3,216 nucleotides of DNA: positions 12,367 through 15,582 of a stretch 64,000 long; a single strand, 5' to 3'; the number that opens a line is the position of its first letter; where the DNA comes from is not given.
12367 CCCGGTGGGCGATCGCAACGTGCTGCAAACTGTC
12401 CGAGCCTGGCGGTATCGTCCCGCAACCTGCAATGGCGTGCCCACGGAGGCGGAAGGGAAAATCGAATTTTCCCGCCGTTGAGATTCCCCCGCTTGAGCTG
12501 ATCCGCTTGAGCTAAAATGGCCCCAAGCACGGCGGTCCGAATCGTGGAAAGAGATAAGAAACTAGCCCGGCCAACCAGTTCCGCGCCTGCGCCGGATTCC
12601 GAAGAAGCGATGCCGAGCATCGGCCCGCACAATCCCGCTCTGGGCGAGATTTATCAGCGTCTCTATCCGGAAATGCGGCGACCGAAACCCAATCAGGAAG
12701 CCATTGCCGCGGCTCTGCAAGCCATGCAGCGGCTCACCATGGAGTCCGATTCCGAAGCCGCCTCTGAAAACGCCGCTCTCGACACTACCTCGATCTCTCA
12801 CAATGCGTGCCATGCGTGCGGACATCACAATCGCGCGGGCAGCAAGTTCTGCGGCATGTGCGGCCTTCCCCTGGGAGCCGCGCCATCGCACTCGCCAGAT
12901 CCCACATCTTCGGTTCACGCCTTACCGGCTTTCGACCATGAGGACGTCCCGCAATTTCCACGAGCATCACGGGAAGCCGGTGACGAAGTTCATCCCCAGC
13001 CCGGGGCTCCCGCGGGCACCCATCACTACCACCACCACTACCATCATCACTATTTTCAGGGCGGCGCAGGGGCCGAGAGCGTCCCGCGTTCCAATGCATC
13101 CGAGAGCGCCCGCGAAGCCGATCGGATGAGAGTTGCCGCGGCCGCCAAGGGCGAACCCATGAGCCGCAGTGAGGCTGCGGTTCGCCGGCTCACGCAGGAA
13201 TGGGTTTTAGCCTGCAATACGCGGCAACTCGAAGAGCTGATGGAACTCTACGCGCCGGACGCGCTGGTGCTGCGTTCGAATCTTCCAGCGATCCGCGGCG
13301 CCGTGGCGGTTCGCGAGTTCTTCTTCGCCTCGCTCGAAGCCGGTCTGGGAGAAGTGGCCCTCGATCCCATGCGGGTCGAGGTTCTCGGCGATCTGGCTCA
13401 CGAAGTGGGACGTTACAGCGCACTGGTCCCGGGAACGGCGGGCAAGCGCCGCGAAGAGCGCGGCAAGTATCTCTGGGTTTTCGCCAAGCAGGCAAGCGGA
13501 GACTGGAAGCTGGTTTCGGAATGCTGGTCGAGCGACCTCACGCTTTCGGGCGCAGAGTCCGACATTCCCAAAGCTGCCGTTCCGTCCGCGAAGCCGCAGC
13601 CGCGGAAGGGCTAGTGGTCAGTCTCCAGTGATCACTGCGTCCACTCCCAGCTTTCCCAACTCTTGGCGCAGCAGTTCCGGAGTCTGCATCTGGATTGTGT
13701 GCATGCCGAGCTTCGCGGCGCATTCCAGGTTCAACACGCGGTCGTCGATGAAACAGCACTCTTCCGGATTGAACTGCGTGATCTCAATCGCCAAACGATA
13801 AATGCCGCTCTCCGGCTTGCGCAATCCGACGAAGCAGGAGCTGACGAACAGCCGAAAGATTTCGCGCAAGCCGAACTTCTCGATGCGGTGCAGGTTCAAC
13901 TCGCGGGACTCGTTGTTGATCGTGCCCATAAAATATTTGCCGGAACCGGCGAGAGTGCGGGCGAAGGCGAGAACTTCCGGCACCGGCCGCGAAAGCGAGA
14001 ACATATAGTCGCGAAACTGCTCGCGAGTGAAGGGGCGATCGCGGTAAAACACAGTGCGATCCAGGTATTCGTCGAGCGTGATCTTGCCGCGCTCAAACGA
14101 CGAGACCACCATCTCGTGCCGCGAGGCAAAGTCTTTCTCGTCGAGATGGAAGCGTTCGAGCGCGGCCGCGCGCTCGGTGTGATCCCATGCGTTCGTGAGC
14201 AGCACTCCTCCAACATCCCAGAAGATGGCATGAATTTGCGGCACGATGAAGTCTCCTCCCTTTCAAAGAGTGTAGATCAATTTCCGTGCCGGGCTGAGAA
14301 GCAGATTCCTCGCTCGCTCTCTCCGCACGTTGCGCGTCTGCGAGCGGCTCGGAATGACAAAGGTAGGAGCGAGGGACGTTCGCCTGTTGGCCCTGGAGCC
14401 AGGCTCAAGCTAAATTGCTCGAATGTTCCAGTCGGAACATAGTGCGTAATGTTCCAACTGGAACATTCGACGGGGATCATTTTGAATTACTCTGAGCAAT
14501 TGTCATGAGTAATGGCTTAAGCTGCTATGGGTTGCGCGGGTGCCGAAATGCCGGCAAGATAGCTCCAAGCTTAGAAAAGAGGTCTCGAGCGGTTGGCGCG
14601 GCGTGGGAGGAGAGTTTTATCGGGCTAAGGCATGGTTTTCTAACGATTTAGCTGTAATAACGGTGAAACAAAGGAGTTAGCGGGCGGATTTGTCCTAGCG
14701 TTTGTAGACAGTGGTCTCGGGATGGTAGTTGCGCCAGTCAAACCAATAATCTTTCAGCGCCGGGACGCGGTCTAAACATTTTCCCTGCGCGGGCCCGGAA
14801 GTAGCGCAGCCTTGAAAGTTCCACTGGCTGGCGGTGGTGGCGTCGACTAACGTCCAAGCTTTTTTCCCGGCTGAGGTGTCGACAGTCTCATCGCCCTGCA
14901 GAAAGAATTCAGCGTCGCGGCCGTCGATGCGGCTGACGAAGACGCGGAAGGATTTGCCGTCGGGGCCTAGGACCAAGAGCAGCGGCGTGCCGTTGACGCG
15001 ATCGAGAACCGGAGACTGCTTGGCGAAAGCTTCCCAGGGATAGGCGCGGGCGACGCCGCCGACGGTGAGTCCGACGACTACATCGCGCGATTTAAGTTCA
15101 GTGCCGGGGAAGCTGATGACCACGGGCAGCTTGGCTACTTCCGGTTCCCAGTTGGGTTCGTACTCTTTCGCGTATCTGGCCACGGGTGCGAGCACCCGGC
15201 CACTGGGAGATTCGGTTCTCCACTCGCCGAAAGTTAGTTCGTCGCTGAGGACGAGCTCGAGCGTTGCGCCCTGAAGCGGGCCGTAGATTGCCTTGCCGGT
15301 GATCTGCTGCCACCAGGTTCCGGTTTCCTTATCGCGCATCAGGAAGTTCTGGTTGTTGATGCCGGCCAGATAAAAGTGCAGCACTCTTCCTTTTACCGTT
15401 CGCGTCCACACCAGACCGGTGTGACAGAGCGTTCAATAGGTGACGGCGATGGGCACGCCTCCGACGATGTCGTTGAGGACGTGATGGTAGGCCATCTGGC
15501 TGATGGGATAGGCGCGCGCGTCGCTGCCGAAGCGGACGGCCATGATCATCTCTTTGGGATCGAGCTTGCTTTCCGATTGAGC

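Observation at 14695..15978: TGA at the first Cys of the DUF3179 CxxC motif plus an fdhF-like SECIS hairpin: candidate new selenoprotein family member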

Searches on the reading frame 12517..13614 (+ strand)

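Call 42: search_protein_families(library=pfam, proteins=[window:12517-13614:+], max_evalue=0.001)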
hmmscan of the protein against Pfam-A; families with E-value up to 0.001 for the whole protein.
window:12517-13614:+ (365 aa): 5 families
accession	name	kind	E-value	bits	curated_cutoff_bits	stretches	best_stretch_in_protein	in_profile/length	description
PF14534.12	DUF4440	-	4.3e-10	40.4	25.2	1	222-332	1-107/107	Domain of unknown function (DUF4440)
PF13577.12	SnoaL_4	-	3.1e-08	34.1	24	1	217-333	4-123/126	SnoaL-like domain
PF12680.13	SnoaL_2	-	5.7e-06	27.3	27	1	227-303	2-76/102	SnoaL-like domain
PF13240.11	Zn_Ribbon_1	-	0.0001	22.4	25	1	98-119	2-23/23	zinc-ribbon domain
PF12773.13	DZR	-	0.0002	21.9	27.3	1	98-119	1-22/45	Double zinc ribbon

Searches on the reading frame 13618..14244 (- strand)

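Call 42: search_protein_families(library=pfam, proteins=[window:13618-14244:-], max_evalue=0.001)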
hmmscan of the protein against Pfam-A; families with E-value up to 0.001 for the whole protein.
window:13618-14244:- (208 aa): 3 families
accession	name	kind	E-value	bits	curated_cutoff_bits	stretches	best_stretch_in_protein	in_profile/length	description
PF00702.32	Hydrolase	-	1.7e-14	55.1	26.4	1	4-180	1-191/191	haloacid dehalogenase-like hydrolase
PF13419.12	HAD_2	-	4.9e-11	43.5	23.8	1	67-184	59-176/178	Haloacid dehalogenase-like hydrolase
PF13242.12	Hydrolase_like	-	2.5e-05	24.5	22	1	141-190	2-52/75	HAD-hyrolase-like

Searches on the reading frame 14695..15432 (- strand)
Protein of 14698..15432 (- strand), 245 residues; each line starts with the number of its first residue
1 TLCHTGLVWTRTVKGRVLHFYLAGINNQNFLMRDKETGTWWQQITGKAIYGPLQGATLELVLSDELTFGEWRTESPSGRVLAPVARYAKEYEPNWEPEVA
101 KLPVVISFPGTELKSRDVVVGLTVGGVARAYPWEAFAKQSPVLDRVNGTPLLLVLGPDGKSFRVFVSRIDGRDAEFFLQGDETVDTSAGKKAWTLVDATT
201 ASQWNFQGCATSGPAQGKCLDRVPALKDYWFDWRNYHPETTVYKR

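Call 40: find_encoding_contigs(protein=window:14695-15411:-, flank=10000, max_places=4)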
Protein window:14695-15411:- (238 aa): no gene with exactly this product is on record in the collection.

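Call 44: search_protein_representatives(protein=window:14698-15432:-)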
Query: 245 residues. Proteins with E-value up to 0.001 (for the whole library): 5242; up to 1e-10: 2051; up to 1e-30: 108. The best 150 are listed.
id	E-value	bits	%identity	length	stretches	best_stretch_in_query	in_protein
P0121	1.9e-116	404.1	76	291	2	8-189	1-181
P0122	1.5e-92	325.8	76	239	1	8-189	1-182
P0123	8.2e-84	297.2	78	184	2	14-124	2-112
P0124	2.6e-81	289.0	72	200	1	52-245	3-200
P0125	6.5e-79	281.1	56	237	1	8-244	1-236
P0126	2.8e-78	279.0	87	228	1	13-150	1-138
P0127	1.6e-70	253.6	53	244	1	9-243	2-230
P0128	4.5e-68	245.6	53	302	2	14-178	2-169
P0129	9.8e-68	244.5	53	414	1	1-243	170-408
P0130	2.8e-66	239.7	45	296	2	1-243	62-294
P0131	3.2e-65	236.2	47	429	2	1-245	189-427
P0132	8.9e-64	231.5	46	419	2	1-244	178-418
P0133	9.3e-62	224.9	52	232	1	8-243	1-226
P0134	3.2e-61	223.1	76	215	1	14-141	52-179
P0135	7.3e-61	222.0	46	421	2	1-242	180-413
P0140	8.3e-59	215.2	48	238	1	8-243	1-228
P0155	2.6e-48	180.8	44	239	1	9-243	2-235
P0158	5.7e-47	176.4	40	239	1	7-243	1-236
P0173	3.4e-41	157.5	38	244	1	8-243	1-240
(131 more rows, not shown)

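Call 50: find_encoding_contigs(protein=P0173, flank=3000, max_places=2)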
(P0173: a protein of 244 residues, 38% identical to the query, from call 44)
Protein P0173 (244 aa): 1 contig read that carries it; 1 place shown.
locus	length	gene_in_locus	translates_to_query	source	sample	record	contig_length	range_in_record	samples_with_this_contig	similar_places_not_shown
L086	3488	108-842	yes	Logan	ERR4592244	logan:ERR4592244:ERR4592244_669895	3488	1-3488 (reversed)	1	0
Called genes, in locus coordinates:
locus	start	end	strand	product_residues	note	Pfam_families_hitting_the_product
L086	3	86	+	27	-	?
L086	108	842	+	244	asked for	PF11376:DUF3179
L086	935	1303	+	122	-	-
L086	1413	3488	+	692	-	?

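Call 51: find_encoding_contigs(protein=P0158, flank=3000, max_places=2)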
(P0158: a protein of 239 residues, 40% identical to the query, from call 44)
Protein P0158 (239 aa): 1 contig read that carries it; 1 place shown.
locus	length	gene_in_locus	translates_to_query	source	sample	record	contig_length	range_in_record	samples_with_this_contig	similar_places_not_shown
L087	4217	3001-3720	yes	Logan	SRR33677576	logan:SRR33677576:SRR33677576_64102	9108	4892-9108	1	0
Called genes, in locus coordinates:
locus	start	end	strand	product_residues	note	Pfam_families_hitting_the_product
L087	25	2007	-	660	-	PF13517:FG-GAP_3 (weak), PF07593:UnbV_ASPIC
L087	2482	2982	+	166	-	PF11376:DUF3179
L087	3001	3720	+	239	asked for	PF11376:DUF3179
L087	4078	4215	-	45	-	?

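Call 54: find_encoding_contigs(protein=P0155, flank=3000, max_places=2)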
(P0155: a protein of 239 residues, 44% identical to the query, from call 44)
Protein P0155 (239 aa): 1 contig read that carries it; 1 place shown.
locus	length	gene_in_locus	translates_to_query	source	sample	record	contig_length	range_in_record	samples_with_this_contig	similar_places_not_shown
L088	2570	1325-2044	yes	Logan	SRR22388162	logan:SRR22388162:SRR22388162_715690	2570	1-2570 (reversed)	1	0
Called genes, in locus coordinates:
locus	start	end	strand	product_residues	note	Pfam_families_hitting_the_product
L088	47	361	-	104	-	PF02452:PemK_toxin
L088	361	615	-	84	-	PF01402:RHH_1 (weak)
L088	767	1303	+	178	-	PF11376:DUF3179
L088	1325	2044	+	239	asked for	PF11376:DUF3179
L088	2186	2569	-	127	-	?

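Call 55: find_encoding_contigs(protein=P0140, flank=3000, max_places=2)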
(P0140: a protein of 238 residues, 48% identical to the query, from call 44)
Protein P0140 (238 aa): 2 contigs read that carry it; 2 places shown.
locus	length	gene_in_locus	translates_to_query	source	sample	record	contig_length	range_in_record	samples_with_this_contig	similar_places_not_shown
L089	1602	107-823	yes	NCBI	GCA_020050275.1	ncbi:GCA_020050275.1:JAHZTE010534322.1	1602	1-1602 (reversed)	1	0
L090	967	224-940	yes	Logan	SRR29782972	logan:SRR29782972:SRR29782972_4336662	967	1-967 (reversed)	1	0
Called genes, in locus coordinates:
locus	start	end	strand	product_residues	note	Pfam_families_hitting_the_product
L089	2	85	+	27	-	?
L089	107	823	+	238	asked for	PF11376:DUF3179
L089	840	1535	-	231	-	-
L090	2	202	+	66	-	?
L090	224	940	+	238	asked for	PF11376:DUF3179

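Call 57: predict_structure(alignment_id=A2)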
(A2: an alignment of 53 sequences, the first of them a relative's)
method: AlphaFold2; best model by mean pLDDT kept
length: 419 residues; sequences in the alignment: 53
mean_pLDDT: 95.0   pTM: 0.91
mean pLDDT of the five models: 95.0, 94.7, 94.5, 94.3, 94.1
residues with pLDDT >= 90: 387; 70-90: 20; 50-70: 10; < 50: 2
segments of 3 or more residues with pLDDT < 50: none
pLDDT, mean of each block of 10 residues (from residue 1): 55 88 98 96 95 97 97 97 94 97 97 96 97 97 98 98 98 98 98 98 97 98 98 98 98 98 96 93 94 98 94 98 96 97 97 84 85 94 96 97 98 95
secondary structure, 60 per line:
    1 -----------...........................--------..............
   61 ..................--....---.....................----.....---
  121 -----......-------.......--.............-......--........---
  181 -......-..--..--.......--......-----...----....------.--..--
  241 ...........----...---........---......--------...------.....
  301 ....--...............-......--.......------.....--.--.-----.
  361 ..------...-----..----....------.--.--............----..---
elements in order: H12-38 H47-78 H81-84 H88-108 H113-117 E126-128 E139-145 E148-153 H154-160 E162-167 E170-177 E182-187 E197-203 E206-211 E217-219 E224-227 E241-244 H245-251 E256-258 H262-269 H273-278 E296-304 E307-314 H315-321 E323-328 E331-337 E344-348 E360-362 E369-371 E383-386 E399-403 H404-410

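Call 60: fold_search(model_id=the predicted structure, library=pdb)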
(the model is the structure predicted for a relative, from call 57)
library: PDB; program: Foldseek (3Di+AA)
matches with E <= 10: 451; with E <= 0.001: 0
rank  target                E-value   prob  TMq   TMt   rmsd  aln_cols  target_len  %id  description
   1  5cxm_A                1.9e-02  1.00  0.18  0.64   3.7        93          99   13  Crystal structure of the cyanobacterial plasma membrane Rieske protein PetC3 from Synechocystis PCC 6803 (released 2016-08-03)
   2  6y9c                  2.1e-02  0.97  0.17  0.20  11.4       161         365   12  The structure of a quaternary ammonium Rieske monooxygenase reveals insights into carnitine oxidation by gut microbiota  (released 2021-03-31)
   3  6d8z_C                2.6e-02  0.12  0.09  0.11  19.0       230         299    7  Crystal Structure of the C-terminal Guanine Nucleotide Exchange Factor Module of Human Trio (released 2019-02-20)
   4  7cso_D                3.1e-02  0.06  0.09  0.09  23.6       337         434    7  Structure of Ephexin4 DH-PH-SH3 (released 2021-02-24)
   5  8hn2_A                3.3e-02  1.00  0.16  0.54   3.7        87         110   10  Selenomethionine-labelled soluble domain of Rieske iron-sulfur protein from chlorobaculum tepidum (released 2023-07-05)
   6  6d8z_B                3.7e-02  0.16  0.12  0.15  19.0       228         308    7  Crystal Structure of the C-terminal Guanine Nucleotide Exchange Factor Module of Human Trio (released 2019-02-20)
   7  3gce                  5.2e-02  0.97  0.15  0.46   4.6        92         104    9  Ferredoxin of carbazole 1,9a-dioxygenase from Nocardioides aromaticivorans IC177 (released 2009-09-15)
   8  7csr_A                5.2e-02  0.07  0.10  0.10  23.8       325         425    8  Structure of Ephexin4 R676L (released 2021-02-24)
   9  7cso_A                5.2e-02  0.06  0.09  0.09  23.0       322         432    7  Structure of Ephexin4 DH-PH-SH3 (released 2021-02-24)
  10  7vju_C                5.5e-02  0.89  0.17  0.18  11.3       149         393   16  Crystal Structure of terephthalate dioxygenase from Comamonas testosteroni KF1 (released 2022-04-13)
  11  7cso_B                5.5e-02  0.05  0.09  0.09  22.6       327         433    6  Structure of Ephexin4 DH-PH-SH3 (released 2021-02-24)
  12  7q05_F                6.5e-02  0.84  0.17  0.18   9.6       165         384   16  Crystal structure of TPADO in complex with TPA (released 2022-03-30)
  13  7vju_A                6.8e-02  0.87  0.18  0.20  10.0       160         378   17  Crystal Structure of terephthalate dioxygenase from Comamonas testosteroni KF1 (released 2022-04-13)
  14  6y9d_A                6.8e-02  0.84  0.17  0.20  11.5       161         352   12  Crystal structure of the quaternary ammonium Rieske monooxygenase CntA in complex with substrate L-Carnitine (released 2020-11-18)
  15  6ll0_A                7.2e-02  0.99  0.16  0.18   4.2        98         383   10  Carbazole-soaked reduced oxygenase in carbazole 1,9a-dioxygenase (released 2021-01-27)
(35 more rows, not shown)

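Call 70: find_related_loci(query=A3, collection=metagenome_contigs, flank=1500)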
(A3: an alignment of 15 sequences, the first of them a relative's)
Query A3 (244 aa) in metagenome_contigs; peptide patterns used: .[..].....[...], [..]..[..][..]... (x = any residue, [..] = any of these).
600 stretches matched a pattern (row limit reached: there are more); 532 encode a relative of the query (tblastn E <= 1e-3); the best 80 are kept; 80 distinct loci.
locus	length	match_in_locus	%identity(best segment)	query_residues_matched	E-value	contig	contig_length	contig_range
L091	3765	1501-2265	56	1-243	6e-85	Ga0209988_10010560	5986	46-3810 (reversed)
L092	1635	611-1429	57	1-243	9e-89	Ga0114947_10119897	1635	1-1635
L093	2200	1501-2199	55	1-242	7e-69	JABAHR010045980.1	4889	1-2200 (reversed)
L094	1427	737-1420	45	1-240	3e-66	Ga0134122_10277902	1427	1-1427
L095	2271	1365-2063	44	1-243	3e-64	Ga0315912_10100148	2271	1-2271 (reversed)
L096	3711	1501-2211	43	1-243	5e-63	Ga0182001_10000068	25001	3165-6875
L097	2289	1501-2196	45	1-243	6e-63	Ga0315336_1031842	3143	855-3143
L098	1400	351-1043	47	1-242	2e-65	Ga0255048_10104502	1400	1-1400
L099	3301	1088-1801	44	1-243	1e-61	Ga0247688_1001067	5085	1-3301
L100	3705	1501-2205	42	1-243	3e-61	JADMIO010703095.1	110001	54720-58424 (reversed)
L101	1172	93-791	43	1-243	5e-64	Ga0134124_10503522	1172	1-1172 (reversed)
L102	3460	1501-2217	43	1-243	1e-59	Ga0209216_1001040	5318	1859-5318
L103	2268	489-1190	44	1-244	2e-60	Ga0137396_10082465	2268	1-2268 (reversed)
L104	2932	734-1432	42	1-243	1e-59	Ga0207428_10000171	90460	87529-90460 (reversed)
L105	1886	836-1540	42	1-244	3e-61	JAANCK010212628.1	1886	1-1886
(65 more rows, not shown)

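Call 80: fold_search(model_id=the predicted structure, library=viral)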
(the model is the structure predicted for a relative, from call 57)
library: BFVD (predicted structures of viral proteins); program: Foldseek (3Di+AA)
matches with E <= 10: 570; with E <= 0.001: 1
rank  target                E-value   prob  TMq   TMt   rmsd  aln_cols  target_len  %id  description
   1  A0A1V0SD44            6.1e-09  1.00  0.33  0.55   5.0       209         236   15  Uncharacterized protein [Indivirus ILV1]
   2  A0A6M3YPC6            1.6e-03  0.18  0.11  0.07  25.7       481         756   10  (no name in the UniProt tables at hand)
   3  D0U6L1                5.6e-03  0.18  0.12  0.06  28.6       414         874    5  Non-structural protein [Mamastrovirus 8]
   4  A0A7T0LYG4            1.8e-02  0.10  0.11  0.12  24.6       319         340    9  (no name in the UniProt tables at hand)
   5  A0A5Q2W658            8.4e-02  0.08  0.12  0.09  23.4       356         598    9  (no name in the UniProt tables at hand)
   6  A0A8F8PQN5            1.1e-01  0.18  0.18  0.13  21.5       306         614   11  Signal transducer and activator of transcription [Clandestinovirus]
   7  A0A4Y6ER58            1.2e-01  0.20  0.16  0.27  16.9       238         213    7  Membrane protein [Porcine deltacoronavirus]
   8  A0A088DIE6            1.2e-01  0.16  0.15  0.23  13.2       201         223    7  Membrane protein [Bat Hp-betacoronavirus/Zhejiang2013]
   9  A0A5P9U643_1          1.2e-01  0.06  0.13  0.06  27.7       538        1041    6  (no name in the UniProt tables at hand)
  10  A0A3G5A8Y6            1.2e-01  0.04  0.12  0.10  28.7       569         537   10  Uncharacterized protein [Hyperionvirus sp.]
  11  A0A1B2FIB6            1.2e-01  0.06  0.11  0.13  23.4       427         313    9  (no name in the UniProt tables at hand)
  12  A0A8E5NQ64            1.9e-01  0.04  0.12  0.05  33.2       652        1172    8  (no name in the UniProt tables at hand)
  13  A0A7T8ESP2            2.0e-01  0.05  0.13  0.06  28.1       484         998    6  (no name in the UniProt tables at hand)
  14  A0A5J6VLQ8            2.1e-01  0.93  0.19  0.56   4.8       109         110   10  Uncharacterized protein [Megaviridae environmental sample]
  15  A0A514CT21            2.1e-01  0.06  0.12  0.12  21.5       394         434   10  Uncharacterized protein [Achromobacter phage Motura]
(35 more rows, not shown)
